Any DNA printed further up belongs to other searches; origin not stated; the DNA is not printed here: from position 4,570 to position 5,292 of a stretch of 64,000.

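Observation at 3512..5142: Tandem triplet of divergent single-domain STAS genes with no kinase, phosphatase or sigma factor beside them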

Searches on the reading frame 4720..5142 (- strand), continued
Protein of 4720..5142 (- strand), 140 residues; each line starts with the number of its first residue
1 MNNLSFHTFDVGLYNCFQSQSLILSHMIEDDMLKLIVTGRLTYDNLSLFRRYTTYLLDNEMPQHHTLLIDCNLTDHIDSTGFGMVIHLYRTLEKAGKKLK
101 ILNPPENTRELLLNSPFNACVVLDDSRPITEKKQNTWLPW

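Call 47: search_solved_structures(query=A3, max_evalue=10, show_alignments=1)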
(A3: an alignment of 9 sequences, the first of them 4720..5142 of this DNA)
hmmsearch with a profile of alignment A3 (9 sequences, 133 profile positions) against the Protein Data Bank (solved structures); distinct sequences matched with E-value up to 10: 20.
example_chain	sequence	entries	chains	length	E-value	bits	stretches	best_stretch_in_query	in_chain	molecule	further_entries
1th8_B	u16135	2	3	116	0.00024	23.9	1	20-116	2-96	Anti-sigma F factor antagonist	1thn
2ka5_A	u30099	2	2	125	0.00029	23.6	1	24-120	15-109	Putative anti-sigma factor antagonist TM_1081 | Putative anti-sigma factor antagonist TM1081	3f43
1tid_B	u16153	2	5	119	0.0007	22.3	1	20-116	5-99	Anti-sigma F factor antagonist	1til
6m36_B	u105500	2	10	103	0.0039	20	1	23-119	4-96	Anti-sigma-B factor antagonist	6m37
1auz_A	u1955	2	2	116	0.01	18.6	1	21-118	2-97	SPOIIAA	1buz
1sbo_A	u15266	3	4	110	0.024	17.4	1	21-123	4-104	Putative anti-sigma factor antagonist TM1442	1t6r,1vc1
6rtc_A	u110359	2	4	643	0.046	16.5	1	30-104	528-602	Solute carrier family 26 member 9,Solute carrier family 26 member 9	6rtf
7ch8_K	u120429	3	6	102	0.059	16.1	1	62-119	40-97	STAS domain-containing protein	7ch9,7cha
7d06_C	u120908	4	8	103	0.085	15.6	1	33-121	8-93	Anti-sigma factor antagonist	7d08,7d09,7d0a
6z5u_C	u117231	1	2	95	0.14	14.9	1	33-119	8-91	Anti-sigma factor antagonist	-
6ic4_K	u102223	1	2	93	0.14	14.9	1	33-119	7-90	Ttg2E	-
6ff8_A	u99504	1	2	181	0.37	13.5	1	26-59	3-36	Ras-related protein Rab-32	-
5oed_B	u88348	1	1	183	0.53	13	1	27-59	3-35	Ras-related protein Rab-32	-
5oec_B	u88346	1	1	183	0.53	13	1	27-59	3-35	Ras-related protein Rab-32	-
3sb4_A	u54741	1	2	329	0.65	12.7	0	25-70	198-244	Hypothetical leucine rich repeat protein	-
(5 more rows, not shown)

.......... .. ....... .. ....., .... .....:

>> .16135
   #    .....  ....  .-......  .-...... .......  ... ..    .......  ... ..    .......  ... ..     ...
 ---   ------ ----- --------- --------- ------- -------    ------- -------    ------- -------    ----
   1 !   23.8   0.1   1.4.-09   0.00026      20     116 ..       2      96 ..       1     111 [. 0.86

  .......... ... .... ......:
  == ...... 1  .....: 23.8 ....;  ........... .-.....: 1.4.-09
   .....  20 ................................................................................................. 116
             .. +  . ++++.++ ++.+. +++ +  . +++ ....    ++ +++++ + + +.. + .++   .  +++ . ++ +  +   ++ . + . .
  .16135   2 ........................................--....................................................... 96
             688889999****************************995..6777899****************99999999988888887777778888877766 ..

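Call 55: predict_structure(alignment_id=A1)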
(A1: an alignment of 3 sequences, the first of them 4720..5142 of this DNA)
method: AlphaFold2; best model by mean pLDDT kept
length: 140 residues; sequences in the alignment: 3
mean_pLDDT: 82.2   pTM: 0.75
mean pLDDT of the five models: 82.2, 78.9, 78.8, 77.9, 76.6
residues with pLDDT >= 90: 86; 70-90: 25; 50-70: 8; < 50: 21
segments of 3 or more residues with pLDDT < 50: 1-11, 128-136
pLDDT, mean of each block of 10 residues (from residue 1): 36 74 92 95 93 94 96 93 92 95 91 86 67 47
secondary structure, 60 per line:
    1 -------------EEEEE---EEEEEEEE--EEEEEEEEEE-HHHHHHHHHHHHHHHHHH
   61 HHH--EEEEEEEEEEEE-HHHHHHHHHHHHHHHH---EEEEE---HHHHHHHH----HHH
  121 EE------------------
elements in order: E14-18 E22-29 E32-41 H43-63 E66-77 H79-94 E98-102 H106-113
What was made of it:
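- On STAS domain (Pfam PF01740/PF13466), SpoIIAA-like fold: The AF2 model of A has pLDDT 82 and pTM 0.75 (call 55).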

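Call 59: fold_search(model_id=the predicted structure, library=pdb)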
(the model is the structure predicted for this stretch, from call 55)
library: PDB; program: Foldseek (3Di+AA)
matches with E <= 10: 1354; with E <= 0.001: 29
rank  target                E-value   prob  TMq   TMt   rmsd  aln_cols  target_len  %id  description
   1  1tid_D                4.1e-07  1.00  0.66  0.76   2.3       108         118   16  Crystal Structures of the ADP and ATP bound forms of the Bacillus Anti-sigma factor SpoIIAB in complex with the Anti-a (released 2004-06-15)
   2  1th8_B                1.3e-06  1.00  0.65  0.77   2.0       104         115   17  Crystal Structures of the ADP and ATP bound forms of the Bacillus Anti-sigma factor SpoIIAB in complex with the Anti-a (released 2004-06-15)
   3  1tid_B                1.3e-06  1.00  0.64  0.74   2.2       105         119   16  Crystal Structures of the ADP and ATP bound forms of the Bacillus Anti-sigma factor SpoIIAB in complex with the Anti-a (released 2004-06-15)
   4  1til_B                1.9e-06  1.00  0.64  0.76   2.3       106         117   16  Crystal Structures of the ADP and ATP bound forms of the Bacillus Anti-sigma factor SpoIIAB in complex with the Anti-a (released 2004-06-15)
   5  1thn_B                2.5e-06  1.00  0.64  0.77   2.2       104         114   17  Crystal Structures of the ADP and ATP bound forms of the Bacillus Anti-sigma factor SpoIIAB in complex with the Anti-a (released 2004-06-15)
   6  1h4z                  1.5e-05  1.00  0.57  0.70   2.9       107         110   19  Structure of the Anti-Sigma Factor Antagonist SpoIIAA in its Unphosphorylated Form (released 2001-07-06)
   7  1h4y_A                1.9e-05  1.00  0.60  0.71   2.9       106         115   18  Structure of the Anti-Sigma Factor Antagonist SpoIIAA in its Unphosphorylated Form (released 2001-07-06)
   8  1vc1_A                2.1e-05  1.00  0.64  0.80   2.6       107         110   17  Crystal structure of the TM1442 protein from Thermotoga maritima, a homolog of the Bacillus subtilis general stress re (released 2004-09-28)
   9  6m36_D                2.1e-05  1.00  0.59  0.81   2.5       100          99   18  The crystal structure of B. subtilis RsbV/RsbW complex in the monoclinic crystal form (released 2020-07-15)
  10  6m36_B                2.2e-05  1.00  0.60  0.82   2.7       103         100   16  The crystal structure of B. subtilis RsbV/RsbW complex in the monoclinic crystal form (released 2020-07-15)
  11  6m36_H                2.2e-05  1.00  0.59  0.80   2.7       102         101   17  The crystal structure of B. subtilis RsbV/RsbW complex in the monoclinic crystal form (released 2020-07-15)
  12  6m36_F                5.4e-05  1.00  0.58  0.82   2.6       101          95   17  The crystal structure of B. subtilis RsbV/RsbW complex in the monoclinic crystal form (released 2020-07-15)
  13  8ih8_A                9.0e-05  1.00  0.65  0.78   2.5       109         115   11  anti-sigmaF factor and Anti-sigmaF factor antagonist complex(usfx-RsfB) (released 2024-02-28)
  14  1h4x_A                1.3e-04  1.00  0.59  0.72   2.6        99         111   17  Structure of the Bacillus Cell Fate Determinant SpoIIAA in the Phosphorylated Form (released 2001-07-06)
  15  4hyl_A                1.4e-04  1.00  0.60  0.72   2.8       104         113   13  The crystal structure of an anti-sigma-factor antagonist from Haliangium ochraceum DSM 14365 (released 2012-11-28)
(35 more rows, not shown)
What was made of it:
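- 4720..5142 (-): STAS gene A (140 aa), with a canonical phospho-site motif IDSTGFG (Ser79). It is its own transcription unit. The AF2 model has pLDDT 82, and its best fold matches are SpoIIAA, TM1442 and RsbV with TM 0.76-0.82 (calls 55, 59).
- On STAS domain (Pfam PF01740/PF13466), SpoIIAA-like fold: Foldseek gives SpoIIAA at 4e-7 with TM 0.76, and RsbV with TM 0.82 (call 59).
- Foldseek with the AF2 model of A does the same, with TM 0.76-0.82 (calls 55, 59). Sequence and fold are closest to kinase-bound SpoIIAA and RsbV (calls 47, 59).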

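Call 63: search_protein_families(library=padloc, proteins=[window:4720-5142:-, L094:1603-1965:+], max_evalue=0.1)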
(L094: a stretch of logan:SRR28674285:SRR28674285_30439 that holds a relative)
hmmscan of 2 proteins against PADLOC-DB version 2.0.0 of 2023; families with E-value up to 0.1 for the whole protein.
window:4720-5142:- (140 aa): 0 families

L094:1603-1965:+ (121 aa): 0 families

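Call 64: search_protein_families(library=phrogs, proteins=[window:4720-5142:-, L094:1603-1965:+], max_evalue=0.1)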
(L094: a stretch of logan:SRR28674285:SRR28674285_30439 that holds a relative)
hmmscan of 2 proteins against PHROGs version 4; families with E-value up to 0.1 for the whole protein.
window:4720-5142:- (140 aa): 0 families

L094:1603-1965:+ (121 aa): 0 families

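Call 65: search_protein_families(library=pfam, proteins=[L094:1603-1965:+, L096:2597-2959:+, L094:820-1242:+, L094:2048-2413:+, P0153, P0152], max_evalue=1)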
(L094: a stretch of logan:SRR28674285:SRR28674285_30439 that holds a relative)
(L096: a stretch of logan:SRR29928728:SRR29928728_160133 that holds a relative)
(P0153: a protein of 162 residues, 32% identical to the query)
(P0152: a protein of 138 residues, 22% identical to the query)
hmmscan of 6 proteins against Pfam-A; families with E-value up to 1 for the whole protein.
L094:1603-1965:+ (121 aa): 3 families
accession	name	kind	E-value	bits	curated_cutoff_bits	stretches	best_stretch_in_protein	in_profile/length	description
PF01740.26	STAS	-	0.00021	21.4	22.6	1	16-108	7-97/106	STAS domain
PF13466.11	STAS_2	-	0.017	15.7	29.2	1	52-99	27-74/80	STAS domain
PF17171.9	GST_C_6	-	0.094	12.9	28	1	60-95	22-61/64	Glutathione S-transferase, C-terminal domain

L096:2597-2959:+ (121 aa): 4 families
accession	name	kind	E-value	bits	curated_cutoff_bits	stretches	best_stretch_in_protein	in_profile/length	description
PF01740.26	STAS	-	2.9e-05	24.2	22.6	1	16-108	7-97/106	STAS domain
PF17171.9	GST_C_6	-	0.021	15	28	1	60-95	22-61/64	Glutathione S-transferase, C-terminal domain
PF08730.15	Rad33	-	0.044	14.2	21.7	1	71-96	100-125/165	Rad33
PF13466.11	STAS_2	-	0.28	11.8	29.2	1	55-99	30-74/80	STAS domain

L094:820-1242:+ (141 aa): 2 families
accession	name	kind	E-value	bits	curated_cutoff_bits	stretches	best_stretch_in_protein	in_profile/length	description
PF13466.11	STAS_2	-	5.4e-09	36.6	29.2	1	37-113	3-75/80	STAS domain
PF01740.26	STAS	-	1.7e-07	31.4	22.6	1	27-117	5-93/106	STAS domain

L094:2048-2413:+ (122 aa): 4 families
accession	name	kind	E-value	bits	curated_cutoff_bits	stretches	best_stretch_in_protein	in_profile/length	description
PF01740.26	STAS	-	1.3e-07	31.7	22.6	1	26-115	7-94/106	STAS domain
PF13466.11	STAS_2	-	1.1e-06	29.2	29.2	1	32-110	1-75/80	STAS domain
PF09307.15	MHC2-interact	-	0.051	13.9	26.9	0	85-108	51-74/109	CLIP, MHC2 interacting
PF15781.12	ParE-like_toxin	-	0.055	13.9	28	1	9-44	50-83/87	ParE-like toxin of type II bacterial toxin-antitoxin system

P0153 (162 aa): 5 families
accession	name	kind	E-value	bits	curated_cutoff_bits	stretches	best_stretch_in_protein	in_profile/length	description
PF01740.26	STAS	-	1.3e-10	41.5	22.6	1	28-117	7-95/106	STAS domain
PF13466.11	STAS_2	-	9.6e-05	22.9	29.2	1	34-112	1-76/80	STAS domain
PF25135.1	DUF7822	-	0.17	12.3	27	1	48-77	80-109/140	Domain of unknown function (DUF7822)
PF24842.1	UFD1_N2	-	0.23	11.9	37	0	93-117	11-35/76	Ubiquitin fusion degradation protein UFD1, N-terminal subdomain 2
PF14553.12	YqbF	-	0.63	10.3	27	0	2-19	23-40/43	YqbF, hypothetical protein domain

P0152 (138 aa): 2 families
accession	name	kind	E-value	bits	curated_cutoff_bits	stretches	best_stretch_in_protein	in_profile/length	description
PF01740.26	STAS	-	2.7e-06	27.5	22.6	1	18-104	7-93/106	STAS domain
PF13466.11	STAS_2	-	0.019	15.5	29.2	1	24-96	1-71/80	STAS domain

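Call 72: find_related_loci(query=A5, collection=metagenome_contigs, flank=8000)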
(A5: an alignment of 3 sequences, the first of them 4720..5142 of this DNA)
Query A5 (140 aa) in metagenome_contigs; peptide patterns used: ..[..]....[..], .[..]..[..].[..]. (x = any residue, [..] = any of these).
202 stretches matched a pattern, but none encodes a relative of the query by tblastn (E <= 1e-3).
